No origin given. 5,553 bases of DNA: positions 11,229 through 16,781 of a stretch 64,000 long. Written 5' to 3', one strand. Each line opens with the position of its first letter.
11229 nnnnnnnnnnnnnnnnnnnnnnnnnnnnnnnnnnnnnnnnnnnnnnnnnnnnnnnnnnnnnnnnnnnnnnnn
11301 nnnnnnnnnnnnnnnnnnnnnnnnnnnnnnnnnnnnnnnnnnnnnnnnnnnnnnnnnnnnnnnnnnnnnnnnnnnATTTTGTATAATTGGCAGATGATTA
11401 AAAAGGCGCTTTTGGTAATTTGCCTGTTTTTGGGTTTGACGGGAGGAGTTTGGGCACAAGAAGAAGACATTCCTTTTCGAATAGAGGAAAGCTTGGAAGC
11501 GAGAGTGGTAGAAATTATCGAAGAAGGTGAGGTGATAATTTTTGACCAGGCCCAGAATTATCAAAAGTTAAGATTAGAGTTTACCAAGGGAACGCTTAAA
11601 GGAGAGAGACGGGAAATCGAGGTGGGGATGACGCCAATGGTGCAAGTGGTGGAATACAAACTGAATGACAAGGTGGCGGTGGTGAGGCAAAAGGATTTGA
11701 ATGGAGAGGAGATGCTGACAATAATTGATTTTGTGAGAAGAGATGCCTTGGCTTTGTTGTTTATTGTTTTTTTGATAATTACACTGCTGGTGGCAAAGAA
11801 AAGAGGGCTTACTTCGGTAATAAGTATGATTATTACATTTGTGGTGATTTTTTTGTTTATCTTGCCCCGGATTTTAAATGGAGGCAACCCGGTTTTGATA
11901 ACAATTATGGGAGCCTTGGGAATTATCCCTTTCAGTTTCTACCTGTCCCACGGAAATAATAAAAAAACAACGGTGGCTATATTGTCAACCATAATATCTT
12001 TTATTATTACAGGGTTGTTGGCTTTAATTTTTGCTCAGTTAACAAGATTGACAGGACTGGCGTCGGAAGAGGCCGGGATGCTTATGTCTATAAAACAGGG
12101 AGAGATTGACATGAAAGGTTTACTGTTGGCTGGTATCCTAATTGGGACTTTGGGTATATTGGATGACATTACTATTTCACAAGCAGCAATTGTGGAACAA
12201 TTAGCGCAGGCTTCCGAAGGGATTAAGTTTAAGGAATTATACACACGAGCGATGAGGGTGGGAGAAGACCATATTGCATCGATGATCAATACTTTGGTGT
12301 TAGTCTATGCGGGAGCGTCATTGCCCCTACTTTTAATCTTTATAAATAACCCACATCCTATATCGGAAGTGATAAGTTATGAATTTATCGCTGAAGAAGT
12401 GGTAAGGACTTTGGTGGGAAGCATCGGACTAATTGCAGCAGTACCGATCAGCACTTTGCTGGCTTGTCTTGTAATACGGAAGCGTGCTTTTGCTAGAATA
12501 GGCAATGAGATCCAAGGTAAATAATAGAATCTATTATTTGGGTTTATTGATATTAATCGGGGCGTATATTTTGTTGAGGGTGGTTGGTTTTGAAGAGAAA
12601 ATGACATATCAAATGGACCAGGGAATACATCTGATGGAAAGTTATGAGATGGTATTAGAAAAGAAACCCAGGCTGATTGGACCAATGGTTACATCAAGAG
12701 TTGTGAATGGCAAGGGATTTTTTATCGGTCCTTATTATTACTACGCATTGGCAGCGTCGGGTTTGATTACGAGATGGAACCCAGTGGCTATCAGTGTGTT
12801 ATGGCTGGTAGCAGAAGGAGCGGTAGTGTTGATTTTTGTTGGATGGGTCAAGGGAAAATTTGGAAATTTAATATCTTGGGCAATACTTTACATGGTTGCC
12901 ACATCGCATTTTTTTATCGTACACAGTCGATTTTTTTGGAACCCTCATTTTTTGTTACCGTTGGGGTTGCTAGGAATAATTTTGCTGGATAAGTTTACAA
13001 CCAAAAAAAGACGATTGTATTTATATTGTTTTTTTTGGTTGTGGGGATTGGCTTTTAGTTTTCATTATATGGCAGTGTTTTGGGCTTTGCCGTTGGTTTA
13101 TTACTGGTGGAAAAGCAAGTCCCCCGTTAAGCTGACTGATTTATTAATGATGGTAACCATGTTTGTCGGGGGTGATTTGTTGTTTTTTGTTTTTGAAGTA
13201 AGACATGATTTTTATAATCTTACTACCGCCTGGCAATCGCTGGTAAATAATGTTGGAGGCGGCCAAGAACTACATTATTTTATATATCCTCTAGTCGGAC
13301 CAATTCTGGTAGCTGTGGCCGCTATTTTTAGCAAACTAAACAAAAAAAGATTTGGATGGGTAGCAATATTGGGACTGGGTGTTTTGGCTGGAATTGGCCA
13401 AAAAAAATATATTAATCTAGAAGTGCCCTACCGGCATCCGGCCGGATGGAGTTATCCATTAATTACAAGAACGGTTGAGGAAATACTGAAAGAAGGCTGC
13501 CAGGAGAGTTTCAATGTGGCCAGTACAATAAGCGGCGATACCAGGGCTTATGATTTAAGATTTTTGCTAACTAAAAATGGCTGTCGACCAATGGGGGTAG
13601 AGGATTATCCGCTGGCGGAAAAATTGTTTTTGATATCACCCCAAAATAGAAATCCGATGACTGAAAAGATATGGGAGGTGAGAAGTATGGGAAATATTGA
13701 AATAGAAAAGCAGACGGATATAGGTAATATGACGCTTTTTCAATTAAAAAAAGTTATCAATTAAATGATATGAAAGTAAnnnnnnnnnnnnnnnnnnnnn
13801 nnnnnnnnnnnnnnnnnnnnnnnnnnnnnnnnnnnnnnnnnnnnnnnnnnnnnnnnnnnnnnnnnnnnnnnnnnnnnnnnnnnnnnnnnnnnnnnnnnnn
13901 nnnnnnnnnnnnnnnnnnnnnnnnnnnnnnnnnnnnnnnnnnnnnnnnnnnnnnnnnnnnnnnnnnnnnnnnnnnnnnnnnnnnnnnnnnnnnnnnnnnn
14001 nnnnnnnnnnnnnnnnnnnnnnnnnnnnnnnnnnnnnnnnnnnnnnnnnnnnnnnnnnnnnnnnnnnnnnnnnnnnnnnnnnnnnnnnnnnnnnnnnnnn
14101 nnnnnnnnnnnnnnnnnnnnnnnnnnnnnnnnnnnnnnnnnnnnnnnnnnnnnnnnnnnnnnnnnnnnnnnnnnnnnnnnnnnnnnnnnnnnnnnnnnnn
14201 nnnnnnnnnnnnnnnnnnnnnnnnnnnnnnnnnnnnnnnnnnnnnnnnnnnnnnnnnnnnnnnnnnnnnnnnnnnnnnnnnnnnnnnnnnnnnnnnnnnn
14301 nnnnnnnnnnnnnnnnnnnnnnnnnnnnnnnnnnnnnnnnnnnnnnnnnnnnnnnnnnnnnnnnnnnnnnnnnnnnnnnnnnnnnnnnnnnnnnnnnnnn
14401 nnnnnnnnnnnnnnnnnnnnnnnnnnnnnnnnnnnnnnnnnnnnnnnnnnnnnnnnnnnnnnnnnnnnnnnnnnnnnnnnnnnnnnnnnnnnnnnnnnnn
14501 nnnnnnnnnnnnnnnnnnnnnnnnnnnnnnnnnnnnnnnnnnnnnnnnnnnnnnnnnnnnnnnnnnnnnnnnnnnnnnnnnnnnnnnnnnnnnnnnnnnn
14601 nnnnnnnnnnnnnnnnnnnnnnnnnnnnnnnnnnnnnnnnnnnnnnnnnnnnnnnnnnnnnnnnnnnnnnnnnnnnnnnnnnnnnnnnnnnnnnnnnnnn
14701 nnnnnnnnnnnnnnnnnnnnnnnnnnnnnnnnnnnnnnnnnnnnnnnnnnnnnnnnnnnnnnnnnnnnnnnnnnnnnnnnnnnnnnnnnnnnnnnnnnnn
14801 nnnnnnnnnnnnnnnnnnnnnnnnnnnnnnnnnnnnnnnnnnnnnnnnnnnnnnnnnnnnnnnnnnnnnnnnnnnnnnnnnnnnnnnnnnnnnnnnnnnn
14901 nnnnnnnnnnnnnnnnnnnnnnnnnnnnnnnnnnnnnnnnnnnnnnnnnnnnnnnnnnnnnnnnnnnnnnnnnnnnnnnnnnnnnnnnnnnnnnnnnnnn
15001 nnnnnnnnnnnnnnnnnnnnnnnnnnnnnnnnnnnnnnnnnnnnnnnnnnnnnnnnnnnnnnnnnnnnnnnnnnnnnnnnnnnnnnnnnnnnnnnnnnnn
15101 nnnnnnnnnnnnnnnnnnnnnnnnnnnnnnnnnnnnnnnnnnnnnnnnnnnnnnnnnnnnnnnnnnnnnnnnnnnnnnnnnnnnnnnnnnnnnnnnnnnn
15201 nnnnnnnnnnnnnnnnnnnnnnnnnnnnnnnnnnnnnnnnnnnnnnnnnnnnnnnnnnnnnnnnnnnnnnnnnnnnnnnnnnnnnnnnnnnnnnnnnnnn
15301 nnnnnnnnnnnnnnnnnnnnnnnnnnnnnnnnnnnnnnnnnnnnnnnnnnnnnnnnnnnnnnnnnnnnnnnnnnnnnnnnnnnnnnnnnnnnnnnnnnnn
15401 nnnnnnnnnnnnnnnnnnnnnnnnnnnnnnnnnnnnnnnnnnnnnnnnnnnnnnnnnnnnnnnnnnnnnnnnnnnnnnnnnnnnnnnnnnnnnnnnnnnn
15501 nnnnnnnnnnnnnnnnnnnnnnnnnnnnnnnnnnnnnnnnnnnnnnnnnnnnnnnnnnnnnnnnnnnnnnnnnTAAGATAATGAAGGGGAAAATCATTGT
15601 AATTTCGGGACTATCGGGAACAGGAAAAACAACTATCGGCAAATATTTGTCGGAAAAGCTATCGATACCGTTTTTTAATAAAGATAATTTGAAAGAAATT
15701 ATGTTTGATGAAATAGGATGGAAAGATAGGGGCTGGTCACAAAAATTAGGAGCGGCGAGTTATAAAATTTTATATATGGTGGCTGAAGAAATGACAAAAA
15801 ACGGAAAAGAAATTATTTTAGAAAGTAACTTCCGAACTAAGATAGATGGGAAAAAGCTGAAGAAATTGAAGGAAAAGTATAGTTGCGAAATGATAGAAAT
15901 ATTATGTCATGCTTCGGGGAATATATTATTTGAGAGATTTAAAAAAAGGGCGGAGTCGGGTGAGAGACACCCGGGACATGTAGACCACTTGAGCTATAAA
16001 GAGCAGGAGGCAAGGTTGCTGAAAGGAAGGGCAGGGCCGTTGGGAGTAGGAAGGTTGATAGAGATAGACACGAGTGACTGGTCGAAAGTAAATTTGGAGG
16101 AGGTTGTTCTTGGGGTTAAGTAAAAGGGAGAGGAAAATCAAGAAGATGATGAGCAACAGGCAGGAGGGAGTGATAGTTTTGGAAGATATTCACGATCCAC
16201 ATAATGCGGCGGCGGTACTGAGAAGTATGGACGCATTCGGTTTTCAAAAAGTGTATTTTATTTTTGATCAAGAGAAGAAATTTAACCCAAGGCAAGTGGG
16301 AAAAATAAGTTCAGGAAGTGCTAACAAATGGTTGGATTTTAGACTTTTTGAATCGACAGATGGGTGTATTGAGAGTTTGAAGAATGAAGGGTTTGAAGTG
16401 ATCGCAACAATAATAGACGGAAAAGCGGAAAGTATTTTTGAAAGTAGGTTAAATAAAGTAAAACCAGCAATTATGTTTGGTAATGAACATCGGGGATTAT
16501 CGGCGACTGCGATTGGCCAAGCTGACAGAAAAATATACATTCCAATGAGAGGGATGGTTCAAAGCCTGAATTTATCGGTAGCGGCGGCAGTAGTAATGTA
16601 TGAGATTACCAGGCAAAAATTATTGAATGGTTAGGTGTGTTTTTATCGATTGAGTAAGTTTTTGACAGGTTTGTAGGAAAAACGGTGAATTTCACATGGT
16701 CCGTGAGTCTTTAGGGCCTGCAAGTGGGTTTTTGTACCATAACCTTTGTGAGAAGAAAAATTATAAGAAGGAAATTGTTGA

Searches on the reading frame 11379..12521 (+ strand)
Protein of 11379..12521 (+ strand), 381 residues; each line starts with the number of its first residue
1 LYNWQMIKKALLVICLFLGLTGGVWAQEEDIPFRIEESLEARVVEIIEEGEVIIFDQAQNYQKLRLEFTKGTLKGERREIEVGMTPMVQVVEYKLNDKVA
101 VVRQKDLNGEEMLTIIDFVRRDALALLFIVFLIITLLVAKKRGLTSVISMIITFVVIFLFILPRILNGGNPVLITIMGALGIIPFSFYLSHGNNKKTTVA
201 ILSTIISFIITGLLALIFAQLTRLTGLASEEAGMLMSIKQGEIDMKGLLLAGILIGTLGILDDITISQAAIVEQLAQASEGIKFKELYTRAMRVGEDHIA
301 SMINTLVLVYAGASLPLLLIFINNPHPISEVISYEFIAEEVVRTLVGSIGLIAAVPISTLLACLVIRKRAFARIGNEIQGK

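Call 40: search_protein_families(library=pfam, proteins=[window:11379-12521:+], max_evalue=0.00001)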
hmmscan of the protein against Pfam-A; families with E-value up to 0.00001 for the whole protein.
window:11379-12521:+ (381 aa): 1 family
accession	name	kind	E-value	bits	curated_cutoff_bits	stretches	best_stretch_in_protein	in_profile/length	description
PF07907.16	YibE_F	-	6e-74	249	27.2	1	125-363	2-240/241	YibE/F-like protein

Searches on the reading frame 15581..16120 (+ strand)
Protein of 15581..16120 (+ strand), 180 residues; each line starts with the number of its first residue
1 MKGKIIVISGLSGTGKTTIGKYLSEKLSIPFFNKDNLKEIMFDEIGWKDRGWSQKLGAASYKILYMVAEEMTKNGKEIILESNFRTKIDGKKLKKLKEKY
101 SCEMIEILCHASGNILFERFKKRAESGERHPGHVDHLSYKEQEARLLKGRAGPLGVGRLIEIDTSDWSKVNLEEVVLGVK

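Call 40: search_protein_families(library=pfam, proteins=[window:15581-16120:+], max_evalue=0.00001)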
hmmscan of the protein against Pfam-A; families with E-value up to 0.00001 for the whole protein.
window:15581-16120:+ (180 aa): 5 families
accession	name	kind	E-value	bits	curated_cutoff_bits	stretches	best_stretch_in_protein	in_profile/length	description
PF13671.12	AAA_33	-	5.3e-11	43.4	27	1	6-145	2-139/143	AAA domain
PF06414.18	Zeta_toxin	-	2.9e-08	33.8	22.3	1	4-123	17-147/199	Zeta toxin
PF13238.12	AAA_18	-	6.8e-08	33.5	29.4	1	6-129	1-117/128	AAA domain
PF13189.12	Cytidylate_kin2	-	1.4e-06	29.1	28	1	5-70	1-66/176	Cytidylate kinase-like family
PF13207.12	AAA_17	-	3e-06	28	27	1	10-128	2-127/136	AAA domain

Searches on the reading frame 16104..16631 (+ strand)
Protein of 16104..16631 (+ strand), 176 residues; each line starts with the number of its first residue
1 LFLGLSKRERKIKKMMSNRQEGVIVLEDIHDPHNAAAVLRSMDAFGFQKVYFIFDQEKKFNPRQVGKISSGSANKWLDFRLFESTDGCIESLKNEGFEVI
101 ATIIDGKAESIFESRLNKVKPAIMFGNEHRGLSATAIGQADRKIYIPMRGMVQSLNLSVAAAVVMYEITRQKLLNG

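Call 40: search_protein_families(library=pfam, proteins=[window:16104-16631:+], max_evalue=0.00001)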
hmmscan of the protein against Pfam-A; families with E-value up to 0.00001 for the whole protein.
window:16104-16631:+ (176 aa): 1 family
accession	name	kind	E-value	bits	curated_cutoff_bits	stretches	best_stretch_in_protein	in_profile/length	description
PF00588.24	SpoU_methylase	-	5.2e-36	124.3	29.7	1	23-166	3-142/142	SpoU rRNA Methylase family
